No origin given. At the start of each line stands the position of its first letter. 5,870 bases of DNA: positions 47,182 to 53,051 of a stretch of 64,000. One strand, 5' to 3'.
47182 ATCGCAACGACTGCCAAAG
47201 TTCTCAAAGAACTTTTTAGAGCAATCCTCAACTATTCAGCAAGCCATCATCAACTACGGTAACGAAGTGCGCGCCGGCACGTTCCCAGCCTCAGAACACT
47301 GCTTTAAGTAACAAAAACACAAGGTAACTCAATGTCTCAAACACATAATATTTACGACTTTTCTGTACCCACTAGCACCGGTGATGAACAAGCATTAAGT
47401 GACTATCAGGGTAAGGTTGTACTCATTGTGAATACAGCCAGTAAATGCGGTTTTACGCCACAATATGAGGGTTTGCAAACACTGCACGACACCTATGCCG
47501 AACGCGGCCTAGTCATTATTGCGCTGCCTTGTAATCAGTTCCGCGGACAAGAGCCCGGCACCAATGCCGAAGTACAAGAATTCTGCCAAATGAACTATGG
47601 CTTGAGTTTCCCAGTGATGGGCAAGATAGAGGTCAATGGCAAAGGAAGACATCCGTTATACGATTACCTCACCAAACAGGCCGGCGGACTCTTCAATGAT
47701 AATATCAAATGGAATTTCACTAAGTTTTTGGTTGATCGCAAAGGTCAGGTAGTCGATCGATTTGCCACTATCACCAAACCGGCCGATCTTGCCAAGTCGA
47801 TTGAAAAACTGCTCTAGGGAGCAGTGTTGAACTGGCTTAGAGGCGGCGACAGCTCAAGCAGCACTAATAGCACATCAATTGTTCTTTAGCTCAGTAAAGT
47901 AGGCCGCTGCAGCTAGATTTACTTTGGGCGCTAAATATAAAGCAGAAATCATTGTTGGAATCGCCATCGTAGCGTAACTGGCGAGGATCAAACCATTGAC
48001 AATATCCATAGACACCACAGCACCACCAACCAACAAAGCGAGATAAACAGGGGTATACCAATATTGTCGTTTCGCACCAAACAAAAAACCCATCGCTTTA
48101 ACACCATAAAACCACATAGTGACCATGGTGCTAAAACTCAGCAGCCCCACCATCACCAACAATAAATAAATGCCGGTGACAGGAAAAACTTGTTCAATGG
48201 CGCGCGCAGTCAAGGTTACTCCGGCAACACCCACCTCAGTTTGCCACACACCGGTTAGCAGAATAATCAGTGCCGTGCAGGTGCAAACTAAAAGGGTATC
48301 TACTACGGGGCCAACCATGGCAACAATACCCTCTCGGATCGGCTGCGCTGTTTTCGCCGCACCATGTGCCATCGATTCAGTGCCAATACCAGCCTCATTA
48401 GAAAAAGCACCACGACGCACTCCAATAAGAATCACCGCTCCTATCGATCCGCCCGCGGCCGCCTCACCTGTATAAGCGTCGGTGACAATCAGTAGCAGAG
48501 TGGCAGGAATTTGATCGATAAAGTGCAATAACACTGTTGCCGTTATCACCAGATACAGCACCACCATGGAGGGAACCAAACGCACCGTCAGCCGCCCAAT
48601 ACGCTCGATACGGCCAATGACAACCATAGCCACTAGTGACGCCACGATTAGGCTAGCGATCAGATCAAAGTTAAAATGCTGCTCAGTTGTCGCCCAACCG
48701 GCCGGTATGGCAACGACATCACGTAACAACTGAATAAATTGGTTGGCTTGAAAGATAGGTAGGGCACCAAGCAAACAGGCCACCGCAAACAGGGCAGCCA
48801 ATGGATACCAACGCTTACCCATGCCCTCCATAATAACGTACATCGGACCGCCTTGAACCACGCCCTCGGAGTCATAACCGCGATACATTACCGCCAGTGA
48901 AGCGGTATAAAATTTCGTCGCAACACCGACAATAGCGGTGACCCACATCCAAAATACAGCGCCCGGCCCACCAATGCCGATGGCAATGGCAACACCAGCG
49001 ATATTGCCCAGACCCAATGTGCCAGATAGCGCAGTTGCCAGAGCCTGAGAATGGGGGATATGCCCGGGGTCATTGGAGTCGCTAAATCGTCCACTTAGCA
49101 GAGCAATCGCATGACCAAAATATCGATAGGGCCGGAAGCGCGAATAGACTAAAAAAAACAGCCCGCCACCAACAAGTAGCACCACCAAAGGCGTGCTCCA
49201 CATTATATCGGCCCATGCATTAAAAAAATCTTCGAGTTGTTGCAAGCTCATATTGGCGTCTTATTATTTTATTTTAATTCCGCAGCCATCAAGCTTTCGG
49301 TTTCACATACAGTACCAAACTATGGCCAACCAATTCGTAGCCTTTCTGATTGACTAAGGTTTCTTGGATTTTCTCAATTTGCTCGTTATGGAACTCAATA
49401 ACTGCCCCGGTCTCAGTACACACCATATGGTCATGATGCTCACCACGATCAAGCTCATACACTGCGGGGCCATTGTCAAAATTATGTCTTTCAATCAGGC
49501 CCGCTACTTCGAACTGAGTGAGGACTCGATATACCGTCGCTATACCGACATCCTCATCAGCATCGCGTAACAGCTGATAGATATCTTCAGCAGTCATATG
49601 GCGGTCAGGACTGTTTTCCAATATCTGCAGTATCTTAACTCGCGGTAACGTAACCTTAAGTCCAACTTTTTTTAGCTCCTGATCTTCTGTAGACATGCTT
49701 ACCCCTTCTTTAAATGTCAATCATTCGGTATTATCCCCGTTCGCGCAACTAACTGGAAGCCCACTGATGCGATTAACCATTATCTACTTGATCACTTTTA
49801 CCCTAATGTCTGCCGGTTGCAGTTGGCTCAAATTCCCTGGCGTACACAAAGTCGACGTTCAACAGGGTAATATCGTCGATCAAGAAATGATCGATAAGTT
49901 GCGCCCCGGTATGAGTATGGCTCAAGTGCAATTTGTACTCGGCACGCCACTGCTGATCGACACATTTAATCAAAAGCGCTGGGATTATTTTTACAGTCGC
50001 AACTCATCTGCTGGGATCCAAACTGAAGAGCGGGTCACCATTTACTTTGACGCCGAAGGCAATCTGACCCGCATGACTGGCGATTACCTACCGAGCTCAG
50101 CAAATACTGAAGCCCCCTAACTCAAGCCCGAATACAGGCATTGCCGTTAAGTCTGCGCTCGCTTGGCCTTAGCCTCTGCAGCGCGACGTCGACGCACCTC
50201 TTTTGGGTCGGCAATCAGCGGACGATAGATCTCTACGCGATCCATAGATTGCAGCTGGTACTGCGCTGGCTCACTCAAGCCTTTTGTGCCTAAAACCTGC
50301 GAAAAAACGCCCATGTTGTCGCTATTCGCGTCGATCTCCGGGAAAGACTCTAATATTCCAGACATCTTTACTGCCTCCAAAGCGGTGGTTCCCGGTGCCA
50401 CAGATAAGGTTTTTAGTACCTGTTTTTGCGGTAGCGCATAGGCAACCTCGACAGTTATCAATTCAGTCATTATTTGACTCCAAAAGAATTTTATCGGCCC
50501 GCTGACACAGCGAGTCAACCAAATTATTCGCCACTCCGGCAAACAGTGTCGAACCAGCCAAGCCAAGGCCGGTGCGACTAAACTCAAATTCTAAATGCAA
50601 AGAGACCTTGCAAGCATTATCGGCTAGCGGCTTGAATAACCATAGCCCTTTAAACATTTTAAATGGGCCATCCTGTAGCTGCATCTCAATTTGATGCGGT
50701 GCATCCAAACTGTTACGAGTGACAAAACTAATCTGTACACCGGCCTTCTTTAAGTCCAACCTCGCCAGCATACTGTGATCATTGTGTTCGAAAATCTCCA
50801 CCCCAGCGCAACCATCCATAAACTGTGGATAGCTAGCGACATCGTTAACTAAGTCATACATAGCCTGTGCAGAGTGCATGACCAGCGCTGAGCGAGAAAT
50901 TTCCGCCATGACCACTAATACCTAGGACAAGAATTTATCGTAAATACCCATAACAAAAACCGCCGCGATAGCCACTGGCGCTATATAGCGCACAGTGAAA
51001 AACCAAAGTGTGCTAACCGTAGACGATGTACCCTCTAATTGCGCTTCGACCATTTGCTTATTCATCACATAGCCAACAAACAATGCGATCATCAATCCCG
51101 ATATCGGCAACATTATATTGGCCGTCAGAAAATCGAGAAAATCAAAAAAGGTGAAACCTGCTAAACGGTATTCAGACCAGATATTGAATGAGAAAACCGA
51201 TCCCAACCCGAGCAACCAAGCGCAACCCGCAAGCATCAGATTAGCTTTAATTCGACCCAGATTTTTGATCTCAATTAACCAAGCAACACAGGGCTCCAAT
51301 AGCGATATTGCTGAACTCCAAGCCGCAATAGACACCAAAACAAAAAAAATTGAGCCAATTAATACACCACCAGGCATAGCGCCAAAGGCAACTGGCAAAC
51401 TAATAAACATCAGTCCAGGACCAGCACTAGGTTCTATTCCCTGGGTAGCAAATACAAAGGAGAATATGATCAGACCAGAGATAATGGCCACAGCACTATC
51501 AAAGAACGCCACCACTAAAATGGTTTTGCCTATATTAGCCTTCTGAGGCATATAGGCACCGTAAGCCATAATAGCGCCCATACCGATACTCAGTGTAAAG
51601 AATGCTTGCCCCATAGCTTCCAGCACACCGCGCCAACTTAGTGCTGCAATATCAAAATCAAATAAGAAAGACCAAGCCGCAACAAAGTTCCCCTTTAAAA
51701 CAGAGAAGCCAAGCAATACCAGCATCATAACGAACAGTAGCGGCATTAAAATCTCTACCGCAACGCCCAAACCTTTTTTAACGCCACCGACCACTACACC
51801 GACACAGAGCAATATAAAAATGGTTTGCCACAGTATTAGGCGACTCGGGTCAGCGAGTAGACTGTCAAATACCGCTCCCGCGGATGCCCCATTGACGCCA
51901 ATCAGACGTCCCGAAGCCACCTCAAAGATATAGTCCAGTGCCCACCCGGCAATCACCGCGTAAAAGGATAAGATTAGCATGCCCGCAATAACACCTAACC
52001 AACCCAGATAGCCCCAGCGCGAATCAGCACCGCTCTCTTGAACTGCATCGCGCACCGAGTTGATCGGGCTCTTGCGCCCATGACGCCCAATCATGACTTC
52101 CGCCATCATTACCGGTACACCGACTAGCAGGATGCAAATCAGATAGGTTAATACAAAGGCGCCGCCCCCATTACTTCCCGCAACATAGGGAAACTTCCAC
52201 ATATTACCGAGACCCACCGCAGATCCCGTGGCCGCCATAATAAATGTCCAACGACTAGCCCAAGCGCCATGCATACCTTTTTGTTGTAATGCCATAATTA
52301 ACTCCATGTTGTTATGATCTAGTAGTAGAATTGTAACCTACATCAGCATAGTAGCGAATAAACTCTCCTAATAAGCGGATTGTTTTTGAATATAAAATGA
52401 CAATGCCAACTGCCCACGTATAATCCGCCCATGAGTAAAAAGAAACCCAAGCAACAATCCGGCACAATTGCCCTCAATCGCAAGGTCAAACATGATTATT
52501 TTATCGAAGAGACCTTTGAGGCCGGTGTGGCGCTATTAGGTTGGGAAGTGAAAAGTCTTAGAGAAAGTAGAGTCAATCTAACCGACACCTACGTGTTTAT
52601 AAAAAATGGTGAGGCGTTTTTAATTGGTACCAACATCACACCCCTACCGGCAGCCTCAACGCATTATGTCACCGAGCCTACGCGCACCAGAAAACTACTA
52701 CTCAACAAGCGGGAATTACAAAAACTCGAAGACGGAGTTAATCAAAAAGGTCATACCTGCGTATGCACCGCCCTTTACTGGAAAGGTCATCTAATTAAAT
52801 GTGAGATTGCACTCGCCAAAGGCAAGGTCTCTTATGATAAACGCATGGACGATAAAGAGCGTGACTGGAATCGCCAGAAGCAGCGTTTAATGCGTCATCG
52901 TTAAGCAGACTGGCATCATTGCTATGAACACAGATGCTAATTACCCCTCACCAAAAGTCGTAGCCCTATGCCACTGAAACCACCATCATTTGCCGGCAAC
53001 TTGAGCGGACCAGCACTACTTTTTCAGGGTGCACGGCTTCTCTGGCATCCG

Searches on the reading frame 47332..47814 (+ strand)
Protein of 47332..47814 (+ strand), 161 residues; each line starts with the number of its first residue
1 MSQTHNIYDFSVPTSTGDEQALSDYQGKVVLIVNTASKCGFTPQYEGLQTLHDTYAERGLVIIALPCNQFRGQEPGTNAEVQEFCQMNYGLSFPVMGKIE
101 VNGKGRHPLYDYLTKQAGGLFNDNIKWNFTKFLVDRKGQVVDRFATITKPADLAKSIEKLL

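Call 50: search_protein_families(library=pfam, proteins=[window:47332-47814:+], max_evalue=0.0001)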
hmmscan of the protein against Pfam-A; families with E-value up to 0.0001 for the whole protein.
window:47332-47814:+ (161 aa): 2 families
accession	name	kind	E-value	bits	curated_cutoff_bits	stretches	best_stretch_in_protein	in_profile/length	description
PF00255.25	GSHPx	-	2.2e-39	133.8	27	1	7-113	1-107/108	Glutathione peroxidase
PF00578.27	AhpC-TSA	-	3.9e-07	30.5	26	1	7-95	5-86/124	AhpC/TSA family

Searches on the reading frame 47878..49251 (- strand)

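Call 19: search_protein_families(library=pfam, proteins=[window:47878-49251:-], max_evalue=0.00001)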
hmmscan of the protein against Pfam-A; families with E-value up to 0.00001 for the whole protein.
window:47878-49251:- (458 aa): 1 family
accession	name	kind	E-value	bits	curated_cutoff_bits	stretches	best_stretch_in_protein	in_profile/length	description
PF01235.23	Na_Ala_symp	-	3e-102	343.3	24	1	59-457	7-385/392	Sodium:alanine symporter family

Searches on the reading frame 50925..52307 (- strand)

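Call 19: search_protein_families(library=pfam, proteins=[window:50925-52307:-], max_evalue=0.00001)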
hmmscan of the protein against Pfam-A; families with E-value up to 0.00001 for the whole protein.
window:50925-52307:- (461 aa): 1 family
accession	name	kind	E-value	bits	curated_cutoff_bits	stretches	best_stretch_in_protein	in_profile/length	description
PF00209.24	SNF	-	9.6e-45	153.7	27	2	14-131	2-113/524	Sodium:neurotransmitter symporter family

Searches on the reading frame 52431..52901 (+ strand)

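Call 50: search_protein_families(library=pfam, proteins=[window:52431-52901:+], max_evalue=0.0001)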
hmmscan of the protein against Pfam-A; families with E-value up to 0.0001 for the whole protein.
window:52431-52901:+ (157 aa): 1 family
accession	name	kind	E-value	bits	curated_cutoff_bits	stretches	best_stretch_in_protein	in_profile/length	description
PF01668.23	SmpB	-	1.3e-54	184.5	27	1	13-155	1-142/143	SmpB protein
